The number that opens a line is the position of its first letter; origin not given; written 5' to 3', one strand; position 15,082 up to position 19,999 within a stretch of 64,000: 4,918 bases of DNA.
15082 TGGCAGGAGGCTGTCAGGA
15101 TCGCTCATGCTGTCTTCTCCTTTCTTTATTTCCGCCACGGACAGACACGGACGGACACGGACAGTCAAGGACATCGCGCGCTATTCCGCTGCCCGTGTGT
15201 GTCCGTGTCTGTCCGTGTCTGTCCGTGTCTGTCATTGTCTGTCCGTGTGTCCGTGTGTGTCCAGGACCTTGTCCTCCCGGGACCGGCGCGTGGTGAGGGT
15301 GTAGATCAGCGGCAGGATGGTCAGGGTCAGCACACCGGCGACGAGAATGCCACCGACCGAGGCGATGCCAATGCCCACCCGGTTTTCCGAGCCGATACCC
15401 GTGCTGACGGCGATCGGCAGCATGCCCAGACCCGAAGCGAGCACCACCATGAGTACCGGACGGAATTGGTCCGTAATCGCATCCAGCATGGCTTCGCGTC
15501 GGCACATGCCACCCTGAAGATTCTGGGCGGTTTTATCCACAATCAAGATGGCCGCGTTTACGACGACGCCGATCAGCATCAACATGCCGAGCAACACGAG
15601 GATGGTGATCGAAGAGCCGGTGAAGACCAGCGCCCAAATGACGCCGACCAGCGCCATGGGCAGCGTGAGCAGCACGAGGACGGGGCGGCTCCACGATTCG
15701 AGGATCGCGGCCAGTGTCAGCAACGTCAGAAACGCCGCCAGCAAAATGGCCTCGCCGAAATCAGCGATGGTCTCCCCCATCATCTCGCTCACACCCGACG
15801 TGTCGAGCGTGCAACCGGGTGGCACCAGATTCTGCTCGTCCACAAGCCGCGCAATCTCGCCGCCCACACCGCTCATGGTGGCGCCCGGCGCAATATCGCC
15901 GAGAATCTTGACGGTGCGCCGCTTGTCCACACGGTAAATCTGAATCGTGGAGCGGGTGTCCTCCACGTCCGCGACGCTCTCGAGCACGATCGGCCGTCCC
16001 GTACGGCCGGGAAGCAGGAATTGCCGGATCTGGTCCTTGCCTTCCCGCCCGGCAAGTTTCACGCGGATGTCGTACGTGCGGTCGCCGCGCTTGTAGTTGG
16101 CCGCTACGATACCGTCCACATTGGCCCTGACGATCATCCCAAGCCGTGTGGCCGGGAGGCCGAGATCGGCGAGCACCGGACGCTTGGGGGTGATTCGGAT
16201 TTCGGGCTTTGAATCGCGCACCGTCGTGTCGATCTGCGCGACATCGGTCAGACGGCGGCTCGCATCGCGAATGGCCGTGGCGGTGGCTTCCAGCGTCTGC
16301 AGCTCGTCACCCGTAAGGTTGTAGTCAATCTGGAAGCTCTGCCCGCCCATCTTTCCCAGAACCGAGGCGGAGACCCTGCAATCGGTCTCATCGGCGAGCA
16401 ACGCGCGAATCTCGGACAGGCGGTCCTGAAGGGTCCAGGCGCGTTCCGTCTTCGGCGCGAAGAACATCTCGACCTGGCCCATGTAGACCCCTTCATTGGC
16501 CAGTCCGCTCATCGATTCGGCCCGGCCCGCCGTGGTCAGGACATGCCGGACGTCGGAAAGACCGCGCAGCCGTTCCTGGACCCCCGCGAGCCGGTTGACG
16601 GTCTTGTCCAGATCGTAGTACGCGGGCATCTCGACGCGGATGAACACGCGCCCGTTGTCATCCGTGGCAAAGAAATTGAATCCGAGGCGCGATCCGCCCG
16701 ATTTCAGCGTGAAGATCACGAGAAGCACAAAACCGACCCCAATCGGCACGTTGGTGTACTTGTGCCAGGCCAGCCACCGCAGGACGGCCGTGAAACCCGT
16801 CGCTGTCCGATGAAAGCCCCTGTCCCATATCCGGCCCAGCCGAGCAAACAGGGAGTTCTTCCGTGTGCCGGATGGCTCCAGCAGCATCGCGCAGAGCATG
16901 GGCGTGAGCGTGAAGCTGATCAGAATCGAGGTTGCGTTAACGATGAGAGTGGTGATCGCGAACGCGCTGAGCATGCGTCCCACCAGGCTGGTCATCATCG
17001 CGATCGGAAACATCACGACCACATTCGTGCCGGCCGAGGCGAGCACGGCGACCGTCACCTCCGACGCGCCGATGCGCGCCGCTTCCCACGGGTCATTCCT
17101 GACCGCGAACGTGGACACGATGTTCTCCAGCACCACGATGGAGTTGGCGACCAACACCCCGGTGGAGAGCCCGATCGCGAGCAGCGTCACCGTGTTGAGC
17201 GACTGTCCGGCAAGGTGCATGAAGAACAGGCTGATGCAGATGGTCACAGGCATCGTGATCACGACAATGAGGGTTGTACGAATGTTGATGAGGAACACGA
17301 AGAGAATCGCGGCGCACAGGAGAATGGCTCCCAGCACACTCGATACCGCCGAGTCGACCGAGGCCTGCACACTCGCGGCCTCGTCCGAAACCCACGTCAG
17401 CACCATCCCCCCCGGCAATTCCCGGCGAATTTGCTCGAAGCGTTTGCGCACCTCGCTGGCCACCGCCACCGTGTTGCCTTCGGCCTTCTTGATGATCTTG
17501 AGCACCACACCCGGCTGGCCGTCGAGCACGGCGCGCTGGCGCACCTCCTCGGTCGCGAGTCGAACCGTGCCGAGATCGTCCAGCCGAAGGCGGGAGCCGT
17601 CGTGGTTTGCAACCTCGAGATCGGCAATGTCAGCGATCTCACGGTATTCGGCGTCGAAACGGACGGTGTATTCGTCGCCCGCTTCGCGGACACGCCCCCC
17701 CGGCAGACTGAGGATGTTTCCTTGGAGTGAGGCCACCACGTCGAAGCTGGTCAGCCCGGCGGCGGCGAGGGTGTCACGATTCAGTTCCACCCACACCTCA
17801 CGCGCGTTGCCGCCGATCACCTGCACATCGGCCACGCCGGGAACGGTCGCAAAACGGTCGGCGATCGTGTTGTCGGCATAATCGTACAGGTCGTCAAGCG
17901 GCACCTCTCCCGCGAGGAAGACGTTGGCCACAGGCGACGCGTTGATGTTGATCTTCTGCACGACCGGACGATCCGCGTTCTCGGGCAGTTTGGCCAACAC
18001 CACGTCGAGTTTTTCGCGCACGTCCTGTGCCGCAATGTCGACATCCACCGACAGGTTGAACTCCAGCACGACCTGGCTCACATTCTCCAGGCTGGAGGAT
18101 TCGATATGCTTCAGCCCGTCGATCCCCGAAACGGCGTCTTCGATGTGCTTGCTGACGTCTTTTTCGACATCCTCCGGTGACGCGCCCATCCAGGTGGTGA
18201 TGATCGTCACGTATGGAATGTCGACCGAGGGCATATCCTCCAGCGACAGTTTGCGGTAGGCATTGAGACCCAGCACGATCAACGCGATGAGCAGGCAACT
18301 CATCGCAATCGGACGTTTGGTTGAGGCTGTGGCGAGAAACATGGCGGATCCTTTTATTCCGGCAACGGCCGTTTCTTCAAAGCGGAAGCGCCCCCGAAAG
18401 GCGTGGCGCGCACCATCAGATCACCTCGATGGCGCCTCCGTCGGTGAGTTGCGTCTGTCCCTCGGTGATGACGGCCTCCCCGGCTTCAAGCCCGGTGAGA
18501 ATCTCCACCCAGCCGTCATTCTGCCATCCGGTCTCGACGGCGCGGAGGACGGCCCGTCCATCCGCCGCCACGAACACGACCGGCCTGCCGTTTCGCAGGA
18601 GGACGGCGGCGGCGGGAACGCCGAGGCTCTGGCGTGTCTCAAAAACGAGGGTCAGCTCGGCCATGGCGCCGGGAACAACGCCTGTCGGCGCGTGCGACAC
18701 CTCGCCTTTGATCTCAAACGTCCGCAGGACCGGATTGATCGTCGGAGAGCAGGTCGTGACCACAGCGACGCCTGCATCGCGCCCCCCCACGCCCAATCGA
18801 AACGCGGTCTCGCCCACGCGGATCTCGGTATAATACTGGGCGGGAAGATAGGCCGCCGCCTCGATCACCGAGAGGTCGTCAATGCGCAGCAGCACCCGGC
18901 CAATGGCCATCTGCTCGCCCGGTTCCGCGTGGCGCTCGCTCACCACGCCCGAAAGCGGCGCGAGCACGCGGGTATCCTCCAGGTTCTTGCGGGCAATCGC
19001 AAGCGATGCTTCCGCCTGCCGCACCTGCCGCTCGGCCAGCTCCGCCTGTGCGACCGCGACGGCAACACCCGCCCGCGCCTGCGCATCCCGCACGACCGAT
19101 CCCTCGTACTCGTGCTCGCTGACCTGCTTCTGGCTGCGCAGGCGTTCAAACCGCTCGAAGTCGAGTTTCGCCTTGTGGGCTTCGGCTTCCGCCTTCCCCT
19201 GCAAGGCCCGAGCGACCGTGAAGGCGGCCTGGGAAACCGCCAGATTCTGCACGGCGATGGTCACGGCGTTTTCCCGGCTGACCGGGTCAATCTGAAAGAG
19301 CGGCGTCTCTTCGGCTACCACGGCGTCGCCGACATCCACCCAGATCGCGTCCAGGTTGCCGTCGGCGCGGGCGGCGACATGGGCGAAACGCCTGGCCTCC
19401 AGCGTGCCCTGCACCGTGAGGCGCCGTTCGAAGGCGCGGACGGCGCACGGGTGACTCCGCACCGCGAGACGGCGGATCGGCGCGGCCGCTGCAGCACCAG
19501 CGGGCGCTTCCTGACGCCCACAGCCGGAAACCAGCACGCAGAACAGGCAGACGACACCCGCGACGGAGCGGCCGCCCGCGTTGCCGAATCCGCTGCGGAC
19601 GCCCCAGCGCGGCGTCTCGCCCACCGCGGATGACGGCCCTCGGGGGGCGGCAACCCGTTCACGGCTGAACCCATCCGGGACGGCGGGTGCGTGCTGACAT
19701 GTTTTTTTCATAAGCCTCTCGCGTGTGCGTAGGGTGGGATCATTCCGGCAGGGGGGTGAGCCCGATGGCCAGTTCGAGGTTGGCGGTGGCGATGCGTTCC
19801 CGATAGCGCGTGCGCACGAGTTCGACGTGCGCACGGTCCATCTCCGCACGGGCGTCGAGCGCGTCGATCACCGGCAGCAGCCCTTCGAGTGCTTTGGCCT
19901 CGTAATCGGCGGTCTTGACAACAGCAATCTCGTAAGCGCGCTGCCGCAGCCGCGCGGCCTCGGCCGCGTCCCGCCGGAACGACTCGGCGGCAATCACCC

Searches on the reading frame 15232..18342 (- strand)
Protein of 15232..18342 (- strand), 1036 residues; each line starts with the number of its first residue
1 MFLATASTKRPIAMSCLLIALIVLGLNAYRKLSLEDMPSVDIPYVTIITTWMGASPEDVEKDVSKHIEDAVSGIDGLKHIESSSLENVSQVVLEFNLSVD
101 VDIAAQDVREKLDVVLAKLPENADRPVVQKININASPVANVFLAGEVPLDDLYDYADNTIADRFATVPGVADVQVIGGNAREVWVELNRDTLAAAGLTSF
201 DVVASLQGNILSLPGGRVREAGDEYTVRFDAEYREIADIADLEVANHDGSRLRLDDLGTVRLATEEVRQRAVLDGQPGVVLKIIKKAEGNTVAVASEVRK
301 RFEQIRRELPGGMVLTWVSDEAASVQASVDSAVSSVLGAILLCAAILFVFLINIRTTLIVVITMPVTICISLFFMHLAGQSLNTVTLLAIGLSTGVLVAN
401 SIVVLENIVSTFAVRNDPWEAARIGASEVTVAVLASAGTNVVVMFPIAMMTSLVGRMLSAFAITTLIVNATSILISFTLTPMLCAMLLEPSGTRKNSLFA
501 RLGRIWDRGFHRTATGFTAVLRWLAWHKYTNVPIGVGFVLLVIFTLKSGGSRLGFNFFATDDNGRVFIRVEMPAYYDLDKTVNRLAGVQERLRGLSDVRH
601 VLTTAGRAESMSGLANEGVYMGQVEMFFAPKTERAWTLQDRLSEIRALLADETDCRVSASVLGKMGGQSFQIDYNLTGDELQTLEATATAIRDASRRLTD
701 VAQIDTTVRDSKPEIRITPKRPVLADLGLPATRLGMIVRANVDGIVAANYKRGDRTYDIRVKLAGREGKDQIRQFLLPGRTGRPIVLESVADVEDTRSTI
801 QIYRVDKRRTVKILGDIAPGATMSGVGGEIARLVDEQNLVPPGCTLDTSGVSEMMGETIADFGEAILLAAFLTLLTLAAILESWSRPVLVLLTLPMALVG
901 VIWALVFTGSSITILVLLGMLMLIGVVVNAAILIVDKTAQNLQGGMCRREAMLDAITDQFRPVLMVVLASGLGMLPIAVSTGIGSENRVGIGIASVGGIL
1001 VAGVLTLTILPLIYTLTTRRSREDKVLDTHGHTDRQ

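Call 89: search_protein_families(library=pfam, proteins=[window:15232-18342:-], max_evalue=0.00001)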
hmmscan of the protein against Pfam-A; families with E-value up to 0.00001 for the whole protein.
window:15232-18342:- (1036 aa): 1 family
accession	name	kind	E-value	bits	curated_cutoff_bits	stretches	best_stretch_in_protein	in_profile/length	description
PF00873.25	ACR_tran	-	2.9e-210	701.1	28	1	7-1016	5-1019/1021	AcrB/AcrD/AcrF family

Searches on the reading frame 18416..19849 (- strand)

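Call 89: search_protein_families(library=pfam, proteins=[window:18416-19849:-], max_evalue=0.00001)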
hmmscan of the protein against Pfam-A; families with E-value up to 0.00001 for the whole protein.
window:18416-19849:- (477 aa): 2 families
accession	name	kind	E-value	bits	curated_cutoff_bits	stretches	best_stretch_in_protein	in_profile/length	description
PF16576.10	HlyD_D23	-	2.8e-13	50.1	30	1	142-391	4-208/214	Barrel-sandwich domain of CusB or HlyD membrane-fusion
PF13437.12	HlyD_3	-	8.3e-08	33.4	22.2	1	295-386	2-95/106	HlyD family secretion protein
